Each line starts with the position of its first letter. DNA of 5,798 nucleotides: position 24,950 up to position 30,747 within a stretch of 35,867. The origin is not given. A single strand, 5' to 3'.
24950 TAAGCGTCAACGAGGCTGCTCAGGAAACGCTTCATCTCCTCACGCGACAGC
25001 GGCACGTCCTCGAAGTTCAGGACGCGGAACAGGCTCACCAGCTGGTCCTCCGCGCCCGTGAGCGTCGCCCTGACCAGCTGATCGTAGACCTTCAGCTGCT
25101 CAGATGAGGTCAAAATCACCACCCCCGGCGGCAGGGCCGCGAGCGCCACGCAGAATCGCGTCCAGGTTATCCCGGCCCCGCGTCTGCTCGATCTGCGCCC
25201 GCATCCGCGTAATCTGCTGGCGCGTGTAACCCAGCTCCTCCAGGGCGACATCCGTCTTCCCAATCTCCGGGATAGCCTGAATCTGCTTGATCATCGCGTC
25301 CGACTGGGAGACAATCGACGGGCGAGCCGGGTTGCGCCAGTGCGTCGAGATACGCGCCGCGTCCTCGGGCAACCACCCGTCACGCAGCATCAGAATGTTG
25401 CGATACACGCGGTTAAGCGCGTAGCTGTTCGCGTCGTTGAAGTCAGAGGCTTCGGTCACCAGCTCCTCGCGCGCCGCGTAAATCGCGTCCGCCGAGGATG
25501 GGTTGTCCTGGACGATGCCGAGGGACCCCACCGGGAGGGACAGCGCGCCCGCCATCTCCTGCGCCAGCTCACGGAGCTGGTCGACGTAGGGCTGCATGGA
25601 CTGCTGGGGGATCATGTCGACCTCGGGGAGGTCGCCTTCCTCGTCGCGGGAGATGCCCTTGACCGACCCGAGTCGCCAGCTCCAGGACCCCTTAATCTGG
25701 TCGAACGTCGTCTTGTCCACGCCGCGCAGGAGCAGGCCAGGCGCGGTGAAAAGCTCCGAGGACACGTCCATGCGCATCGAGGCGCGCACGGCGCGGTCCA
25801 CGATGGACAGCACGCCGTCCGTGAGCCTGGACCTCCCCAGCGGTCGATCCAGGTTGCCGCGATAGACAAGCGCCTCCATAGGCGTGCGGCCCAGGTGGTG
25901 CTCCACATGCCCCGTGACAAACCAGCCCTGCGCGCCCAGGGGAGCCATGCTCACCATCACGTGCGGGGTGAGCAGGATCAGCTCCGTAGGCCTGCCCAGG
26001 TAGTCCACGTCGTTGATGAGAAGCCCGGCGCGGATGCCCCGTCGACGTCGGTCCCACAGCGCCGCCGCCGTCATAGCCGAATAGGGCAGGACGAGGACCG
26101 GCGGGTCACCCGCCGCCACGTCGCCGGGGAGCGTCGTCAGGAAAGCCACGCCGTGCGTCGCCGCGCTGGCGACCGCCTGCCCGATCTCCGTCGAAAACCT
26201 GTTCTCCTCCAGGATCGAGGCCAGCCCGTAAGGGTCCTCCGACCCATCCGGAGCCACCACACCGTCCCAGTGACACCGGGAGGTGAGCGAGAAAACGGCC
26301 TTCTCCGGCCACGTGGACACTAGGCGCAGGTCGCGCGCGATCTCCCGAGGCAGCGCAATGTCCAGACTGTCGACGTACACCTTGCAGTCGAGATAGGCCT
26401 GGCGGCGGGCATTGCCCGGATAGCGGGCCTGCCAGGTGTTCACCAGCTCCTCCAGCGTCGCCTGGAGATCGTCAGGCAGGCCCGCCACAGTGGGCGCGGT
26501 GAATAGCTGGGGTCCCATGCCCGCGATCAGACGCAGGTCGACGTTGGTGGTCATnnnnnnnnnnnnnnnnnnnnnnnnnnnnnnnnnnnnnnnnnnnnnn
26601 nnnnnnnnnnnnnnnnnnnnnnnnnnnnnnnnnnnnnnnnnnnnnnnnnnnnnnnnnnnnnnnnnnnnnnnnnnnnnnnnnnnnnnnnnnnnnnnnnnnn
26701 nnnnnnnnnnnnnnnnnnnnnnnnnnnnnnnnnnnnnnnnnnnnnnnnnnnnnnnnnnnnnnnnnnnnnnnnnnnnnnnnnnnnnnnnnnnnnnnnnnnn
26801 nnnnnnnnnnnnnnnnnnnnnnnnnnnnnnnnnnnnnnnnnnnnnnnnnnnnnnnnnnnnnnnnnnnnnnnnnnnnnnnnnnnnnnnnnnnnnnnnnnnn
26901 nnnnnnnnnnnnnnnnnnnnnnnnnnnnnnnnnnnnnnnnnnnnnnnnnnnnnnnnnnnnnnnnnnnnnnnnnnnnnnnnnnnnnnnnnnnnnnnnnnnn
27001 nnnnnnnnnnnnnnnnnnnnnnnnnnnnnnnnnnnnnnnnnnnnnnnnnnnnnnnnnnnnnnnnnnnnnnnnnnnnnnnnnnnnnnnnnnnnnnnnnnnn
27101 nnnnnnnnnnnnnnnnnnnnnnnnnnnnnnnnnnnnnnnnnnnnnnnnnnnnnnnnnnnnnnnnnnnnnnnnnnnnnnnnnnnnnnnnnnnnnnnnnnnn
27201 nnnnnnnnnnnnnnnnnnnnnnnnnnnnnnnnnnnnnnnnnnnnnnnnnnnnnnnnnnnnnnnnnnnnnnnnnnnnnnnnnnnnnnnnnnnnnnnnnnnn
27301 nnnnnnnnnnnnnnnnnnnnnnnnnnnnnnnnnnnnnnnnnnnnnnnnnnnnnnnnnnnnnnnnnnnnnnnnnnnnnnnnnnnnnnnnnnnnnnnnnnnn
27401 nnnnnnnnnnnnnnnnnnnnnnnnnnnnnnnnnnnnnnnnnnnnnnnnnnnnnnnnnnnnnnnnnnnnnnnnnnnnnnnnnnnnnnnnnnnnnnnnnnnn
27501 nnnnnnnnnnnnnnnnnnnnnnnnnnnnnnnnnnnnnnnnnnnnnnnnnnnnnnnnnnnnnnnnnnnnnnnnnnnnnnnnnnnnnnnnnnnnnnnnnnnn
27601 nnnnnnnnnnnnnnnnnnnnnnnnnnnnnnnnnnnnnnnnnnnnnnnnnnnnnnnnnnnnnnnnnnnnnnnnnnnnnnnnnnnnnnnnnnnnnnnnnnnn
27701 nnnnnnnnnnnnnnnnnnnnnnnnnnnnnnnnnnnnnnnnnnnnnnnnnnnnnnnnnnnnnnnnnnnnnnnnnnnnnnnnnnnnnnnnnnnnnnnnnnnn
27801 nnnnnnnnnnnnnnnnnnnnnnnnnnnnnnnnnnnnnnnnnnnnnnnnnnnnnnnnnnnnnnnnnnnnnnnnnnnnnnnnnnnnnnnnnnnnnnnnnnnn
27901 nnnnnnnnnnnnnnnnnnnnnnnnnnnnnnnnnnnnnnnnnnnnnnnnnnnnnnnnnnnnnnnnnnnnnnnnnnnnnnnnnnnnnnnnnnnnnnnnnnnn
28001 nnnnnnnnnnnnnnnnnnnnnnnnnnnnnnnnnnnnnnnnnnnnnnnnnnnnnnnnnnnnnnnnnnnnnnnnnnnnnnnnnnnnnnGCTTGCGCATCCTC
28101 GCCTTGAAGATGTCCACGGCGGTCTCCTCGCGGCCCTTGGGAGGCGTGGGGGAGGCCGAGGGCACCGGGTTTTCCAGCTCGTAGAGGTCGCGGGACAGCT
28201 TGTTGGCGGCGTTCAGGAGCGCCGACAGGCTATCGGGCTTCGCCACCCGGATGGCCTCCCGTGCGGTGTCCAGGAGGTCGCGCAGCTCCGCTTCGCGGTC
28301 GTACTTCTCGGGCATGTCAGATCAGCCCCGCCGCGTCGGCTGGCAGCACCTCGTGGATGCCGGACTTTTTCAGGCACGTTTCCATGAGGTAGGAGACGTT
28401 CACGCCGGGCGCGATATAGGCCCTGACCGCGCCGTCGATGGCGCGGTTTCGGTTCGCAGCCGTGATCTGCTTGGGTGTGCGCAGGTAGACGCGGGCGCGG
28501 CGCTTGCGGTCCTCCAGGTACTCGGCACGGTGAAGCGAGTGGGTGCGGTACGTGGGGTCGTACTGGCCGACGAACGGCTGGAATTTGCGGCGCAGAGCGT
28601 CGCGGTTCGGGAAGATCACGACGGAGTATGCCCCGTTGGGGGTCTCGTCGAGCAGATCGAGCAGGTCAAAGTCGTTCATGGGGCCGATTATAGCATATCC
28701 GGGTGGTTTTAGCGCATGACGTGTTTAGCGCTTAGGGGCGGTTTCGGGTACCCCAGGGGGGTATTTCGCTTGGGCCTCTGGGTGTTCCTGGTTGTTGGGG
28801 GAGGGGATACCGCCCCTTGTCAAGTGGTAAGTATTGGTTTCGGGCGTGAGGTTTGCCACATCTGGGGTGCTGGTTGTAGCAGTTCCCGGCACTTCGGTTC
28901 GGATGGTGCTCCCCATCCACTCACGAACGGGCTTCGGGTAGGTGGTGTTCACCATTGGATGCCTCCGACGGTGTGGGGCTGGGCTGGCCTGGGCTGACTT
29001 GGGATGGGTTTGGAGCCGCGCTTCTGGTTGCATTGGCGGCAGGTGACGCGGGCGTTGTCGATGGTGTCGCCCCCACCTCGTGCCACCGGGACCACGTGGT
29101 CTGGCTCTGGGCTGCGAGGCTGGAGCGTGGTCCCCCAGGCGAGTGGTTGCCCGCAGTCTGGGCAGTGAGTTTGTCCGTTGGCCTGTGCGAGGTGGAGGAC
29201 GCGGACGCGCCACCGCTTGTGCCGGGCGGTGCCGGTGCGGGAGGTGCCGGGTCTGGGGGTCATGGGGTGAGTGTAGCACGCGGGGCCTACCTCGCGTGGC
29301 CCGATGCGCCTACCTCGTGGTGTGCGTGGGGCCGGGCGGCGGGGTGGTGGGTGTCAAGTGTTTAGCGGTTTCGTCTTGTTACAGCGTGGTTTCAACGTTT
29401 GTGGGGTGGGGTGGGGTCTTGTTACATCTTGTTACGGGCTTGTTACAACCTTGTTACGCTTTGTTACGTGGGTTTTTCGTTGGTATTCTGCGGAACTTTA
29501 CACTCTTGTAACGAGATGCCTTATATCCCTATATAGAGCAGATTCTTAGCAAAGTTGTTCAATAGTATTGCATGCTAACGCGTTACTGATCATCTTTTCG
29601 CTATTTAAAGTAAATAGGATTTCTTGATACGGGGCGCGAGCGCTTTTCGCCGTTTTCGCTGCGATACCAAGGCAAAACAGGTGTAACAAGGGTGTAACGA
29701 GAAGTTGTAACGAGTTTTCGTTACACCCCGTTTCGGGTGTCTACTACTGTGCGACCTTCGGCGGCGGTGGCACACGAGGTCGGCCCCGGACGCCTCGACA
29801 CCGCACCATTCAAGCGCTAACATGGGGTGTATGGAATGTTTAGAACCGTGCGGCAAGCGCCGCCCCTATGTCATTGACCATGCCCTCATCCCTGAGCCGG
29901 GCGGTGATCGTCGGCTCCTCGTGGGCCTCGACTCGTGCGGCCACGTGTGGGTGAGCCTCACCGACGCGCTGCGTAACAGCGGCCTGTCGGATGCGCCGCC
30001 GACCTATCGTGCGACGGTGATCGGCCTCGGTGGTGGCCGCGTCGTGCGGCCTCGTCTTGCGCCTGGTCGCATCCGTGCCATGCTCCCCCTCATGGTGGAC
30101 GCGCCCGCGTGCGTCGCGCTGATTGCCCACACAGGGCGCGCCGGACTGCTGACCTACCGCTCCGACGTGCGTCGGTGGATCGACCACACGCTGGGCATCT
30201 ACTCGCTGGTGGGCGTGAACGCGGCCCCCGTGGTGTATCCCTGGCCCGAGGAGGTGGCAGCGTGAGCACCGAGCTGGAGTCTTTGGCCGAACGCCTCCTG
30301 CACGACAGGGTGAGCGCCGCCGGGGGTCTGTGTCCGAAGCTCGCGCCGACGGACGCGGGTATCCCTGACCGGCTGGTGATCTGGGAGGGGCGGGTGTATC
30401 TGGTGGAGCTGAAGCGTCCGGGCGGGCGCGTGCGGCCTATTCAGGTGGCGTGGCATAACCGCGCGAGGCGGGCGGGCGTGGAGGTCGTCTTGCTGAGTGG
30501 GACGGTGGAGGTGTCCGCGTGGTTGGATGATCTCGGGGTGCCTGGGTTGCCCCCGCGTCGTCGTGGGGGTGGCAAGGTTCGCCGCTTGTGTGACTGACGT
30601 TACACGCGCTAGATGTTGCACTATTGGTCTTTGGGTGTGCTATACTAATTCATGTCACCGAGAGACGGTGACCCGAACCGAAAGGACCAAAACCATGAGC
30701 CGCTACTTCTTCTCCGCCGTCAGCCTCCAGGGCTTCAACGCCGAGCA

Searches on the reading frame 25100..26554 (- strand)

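Call 6: search_protein_families(library=pfam, proteins=[window:25100-26554:-], max_evalue=0.01)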
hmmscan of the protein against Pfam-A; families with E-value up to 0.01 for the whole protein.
window:25100-26554:- (484 aa): 1 family
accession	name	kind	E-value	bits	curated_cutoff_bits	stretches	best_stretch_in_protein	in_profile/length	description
PF05133.19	SPP1_portal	-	4.4e-08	33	25.5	1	77-456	42-411/416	Phage portal protein, SPP1 Gp6-like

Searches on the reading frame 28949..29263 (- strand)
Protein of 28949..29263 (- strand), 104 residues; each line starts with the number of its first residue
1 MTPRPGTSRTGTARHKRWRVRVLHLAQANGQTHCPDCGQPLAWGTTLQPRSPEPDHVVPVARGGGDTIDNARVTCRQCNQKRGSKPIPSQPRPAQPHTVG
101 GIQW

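Call 75: search_protein_families(library=phrogs, proteins=[window:28949-29263:-], max_evalue=0.001)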
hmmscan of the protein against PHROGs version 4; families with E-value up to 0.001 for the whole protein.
window:28949-29263:- (104 aa): 23 families
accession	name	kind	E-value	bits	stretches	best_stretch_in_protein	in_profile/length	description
phrog_338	-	DNA, RNA and nucleotide metabolism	5.7e-22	79.5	1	2-96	181-268/340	HNH endonuclease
phrog_8828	-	DNA, RNA and nucleotide metabolism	1.3e-13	52.4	1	6-85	30-121/205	HNH endonuclease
phrog_8660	-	DNA, RNA and nucleotide metabolism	6.8e-11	43.6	1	30-85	123-179/196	HNH endonuclease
phrog_1035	-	DNA, RNA and nucleotide metabolism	1.9e-10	42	1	31-87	159-215/271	endonuclease VII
phrog_2118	-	DNA, RNA and nucleotide metabolism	1.9e-10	41.7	1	32-89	177-228/301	HNH endonuclease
phrog_6050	-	DNA, RNA and nucleotide metabolism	2.7e-09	37.3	1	30-85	310-360/402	HNH endonuclease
phrog_5718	-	DNA, RNA and nucleotide metabolism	5.2e-09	36.6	1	16-89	113-179/394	HNH endonuclease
phrog_2214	-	DNA, RNA and nucleotide metabolism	6.4e-09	36.4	1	12-87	176-241/429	HNH endonuclease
phrog_16726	-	DNA, RNA and nucleotide metabolism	1.3e-08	36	1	55-88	113-146/308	HNH endonuclease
phrog_960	-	DNA, RNA and nucleotide metabolism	4.6e-08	32.6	1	13-87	208-279/991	HNH endonuclease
phrog_1271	-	DNA, RNA and nucleotide metabolism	1e-07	32.7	1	10-85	250-318/361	HNH endonuclease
phrog_7785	-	DNA, RNA and nucleotide metabolism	1.8e-07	32.3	1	30-92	69-121/147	HNH endonuclease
phrog_589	-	DNA, RNA and nucleotide metabolism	2.4e-06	28.4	1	15-81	76-137/179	HNH endonuclease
phrog_9645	-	DNA, RNA and nucleotide metabolism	2.4e-06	28.3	1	22-85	13-72/168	HNH endonuclease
phrog_15463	-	DNA, RNA and nucleotide metabolism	3.3e-06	27.5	1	33-88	134-186/435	HNH endonuclease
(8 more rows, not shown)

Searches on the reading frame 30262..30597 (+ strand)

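Call 22: search_protein_families(library=phrogs, proteins=[window:30262-30597:+], max_evalue=0.01)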
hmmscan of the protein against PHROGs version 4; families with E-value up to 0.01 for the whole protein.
window:30262-30597:+ (111 aa): 3 families
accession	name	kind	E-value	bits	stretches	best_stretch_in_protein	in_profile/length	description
phrog_93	-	DNA, RNA and nucleotide metabolism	3.9e-21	76.3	1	3-91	351-441/613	endonuclease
phrog_824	-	unknown function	1.3e-08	36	1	32-83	112-166/265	-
phrog_5702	-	DNA, RNA and nucleotide metabolism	9.9e-07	29.7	1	32-81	5-56/70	Holliday junction resolvase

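Call 23: search_protein_families(library=pfam, proteins=[window:30262-30597:+], max_evalue=0.01)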
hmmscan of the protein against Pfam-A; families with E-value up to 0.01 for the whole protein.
window:30262-30597:+ (111 aa): 1 family
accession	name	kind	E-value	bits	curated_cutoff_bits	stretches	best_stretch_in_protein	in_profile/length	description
PF08774.17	VRR_NUC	-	3.9e-05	24.1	23.8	1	29-80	59-114/116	VRR-NUC domain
